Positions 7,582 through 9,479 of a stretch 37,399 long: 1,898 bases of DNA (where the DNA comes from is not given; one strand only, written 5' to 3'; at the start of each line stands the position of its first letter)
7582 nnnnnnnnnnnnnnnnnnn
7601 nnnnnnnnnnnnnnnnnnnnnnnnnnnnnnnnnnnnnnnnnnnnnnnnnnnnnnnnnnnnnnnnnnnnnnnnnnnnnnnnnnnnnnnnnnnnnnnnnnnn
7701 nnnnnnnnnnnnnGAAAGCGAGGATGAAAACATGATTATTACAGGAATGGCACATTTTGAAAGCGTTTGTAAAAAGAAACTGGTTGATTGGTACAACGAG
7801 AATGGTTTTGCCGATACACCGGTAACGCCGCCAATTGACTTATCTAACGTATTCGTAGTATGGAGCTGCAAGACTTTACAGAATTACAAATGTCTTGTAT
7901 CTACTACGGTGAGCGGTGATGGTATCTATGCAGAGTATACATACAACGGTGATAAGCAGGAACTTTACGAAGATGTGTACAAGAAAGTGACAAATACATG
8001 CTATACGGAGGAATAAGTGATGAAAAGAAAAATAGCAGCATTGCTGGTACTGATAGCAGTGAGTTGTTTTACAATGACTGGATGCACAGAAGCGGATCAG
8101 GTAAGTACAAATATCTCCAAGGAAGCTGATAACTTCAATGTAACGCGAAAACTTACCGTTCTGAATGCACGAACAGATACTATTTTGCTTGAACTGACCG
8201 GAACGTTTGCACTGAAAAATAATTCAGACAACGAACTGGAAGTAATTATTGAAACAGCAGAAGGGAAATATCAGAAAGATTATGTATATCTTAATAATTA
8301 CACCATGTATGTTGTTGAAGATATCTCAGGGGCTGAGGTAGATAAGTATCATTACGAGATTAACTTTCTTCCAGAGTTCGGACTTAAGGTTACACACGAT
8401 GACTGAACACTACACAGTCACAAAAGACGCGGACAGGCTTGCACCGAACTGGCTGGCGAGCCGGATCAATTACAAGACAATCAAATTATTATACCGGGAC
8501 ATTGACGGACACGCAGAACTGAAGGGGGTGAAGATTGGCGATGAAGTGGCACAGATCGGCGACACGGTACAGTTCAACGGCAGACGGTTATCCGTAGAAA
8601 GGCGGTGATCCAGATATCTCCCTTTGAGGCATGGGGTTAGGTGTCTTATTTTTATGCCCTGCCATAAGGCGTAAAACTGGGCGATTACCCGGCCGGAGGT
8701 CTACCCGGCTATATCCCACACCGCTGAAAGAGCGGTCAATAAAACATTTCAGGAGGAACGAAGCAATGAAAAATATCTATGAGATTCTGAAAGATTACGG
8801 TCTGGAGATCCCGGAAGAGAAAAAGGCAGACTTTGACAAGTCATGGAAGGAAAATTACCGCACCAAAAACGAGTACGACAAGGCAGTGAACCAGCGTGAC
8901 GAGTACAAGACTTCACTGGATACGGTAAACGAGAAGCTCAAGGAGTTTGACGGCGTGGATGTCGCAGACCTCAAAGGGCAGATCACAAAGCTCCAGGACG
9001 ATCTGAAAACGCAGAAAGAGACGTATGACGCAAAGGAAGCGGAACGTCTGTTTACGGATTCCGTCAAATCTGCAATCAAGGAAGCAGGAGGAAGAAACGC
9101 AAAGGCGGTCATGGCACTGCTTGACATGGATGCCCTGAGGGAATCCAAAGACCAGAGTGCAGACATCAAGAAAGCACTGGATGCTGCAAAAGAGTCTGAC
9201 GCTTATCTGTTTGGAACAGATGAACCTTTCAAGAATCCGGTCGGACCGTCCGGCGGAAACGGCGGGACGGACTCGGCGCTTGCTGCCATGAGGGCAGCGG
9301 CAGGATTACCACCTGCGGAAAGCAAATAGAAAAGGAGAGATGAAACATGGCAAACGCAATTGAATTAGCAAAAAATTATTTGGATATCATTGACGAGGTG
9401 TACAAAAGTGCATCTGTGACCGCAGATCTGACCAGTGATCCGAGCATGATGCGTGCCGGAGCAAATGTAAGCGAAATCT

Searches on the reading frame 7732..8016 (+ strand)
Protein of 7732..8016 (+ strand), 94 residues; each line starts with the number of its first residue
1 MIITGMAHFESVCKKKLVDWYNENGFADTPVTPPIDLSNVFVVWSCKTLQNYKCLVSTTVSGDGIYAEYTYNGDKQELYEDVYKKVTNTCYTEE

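Call 4: search_protein_families(library=pfam, proteins=[window:7732-8016:+], max_evalue=1)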
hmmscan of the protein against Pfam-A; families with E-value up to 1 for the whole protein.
window:7732-8016:+ (94 aa): 2 families
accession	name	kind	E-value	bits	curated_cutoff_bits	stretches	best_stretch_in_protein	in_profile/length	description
PF19791.4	DUF6275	-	5.9e-30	103.4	22.6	1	11-92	2-80/81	Family of unknown function (DUF6275)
PF16744.11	zf-RING_15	-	0.063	13.9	30.8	1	37-91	7-61/73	KIAA1045 RING finger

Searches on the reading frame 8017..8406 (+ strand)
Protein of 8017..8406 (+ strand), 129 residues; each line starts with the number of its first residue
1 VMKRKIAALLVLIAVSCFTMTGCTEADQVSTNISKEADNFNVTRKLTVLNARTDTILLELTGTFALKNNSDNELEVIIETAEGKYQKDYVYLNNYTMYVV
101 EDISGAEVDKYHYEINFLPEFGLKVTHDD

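Call 4: search_protein_families(library=pfam, proteins=[window:8017-8406:+], max_evalue=1)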
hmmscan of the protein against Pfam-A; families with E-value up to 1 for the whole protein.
window:8017-8406:+ (129 aa): 4 families
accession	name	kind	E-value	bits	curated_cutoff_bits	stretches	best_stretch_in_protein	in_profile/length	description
PF25682.1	Phage_VG64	-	2.6e-44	150.5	27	1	3-120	2-118/127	Mycobacterium phage VG64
PF03739.19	LptF_LptG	-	0.026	14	27.9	1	59-120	165-233/353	Lipopolysaccharide export system permease LptF/LptG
PF20205.3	DUF6567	-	0.069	13.5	27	1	6-47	9-51/123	Family of unknown function (DUF6567)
PF12849.12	PBP_like_2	-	0.12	12.6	27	1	20-102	180-248/267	PBP superfamily domain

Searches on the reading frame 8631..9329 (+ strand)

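Call 76: search_protein_families(library=pfam, proteins=[window:8631-9329:+], max_evalue=0.001)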
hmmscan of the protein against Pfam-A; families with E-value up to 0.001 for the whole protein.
window:8631-9329:+ (232 aa): 1 family
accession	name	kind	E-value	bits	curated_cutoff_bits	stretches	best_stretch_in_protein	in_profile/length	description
PF06810.17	Phage_scaffold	-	1.9e-34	119.5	35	1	49-210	2-167/170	Phage capsid assembly scaffolding protein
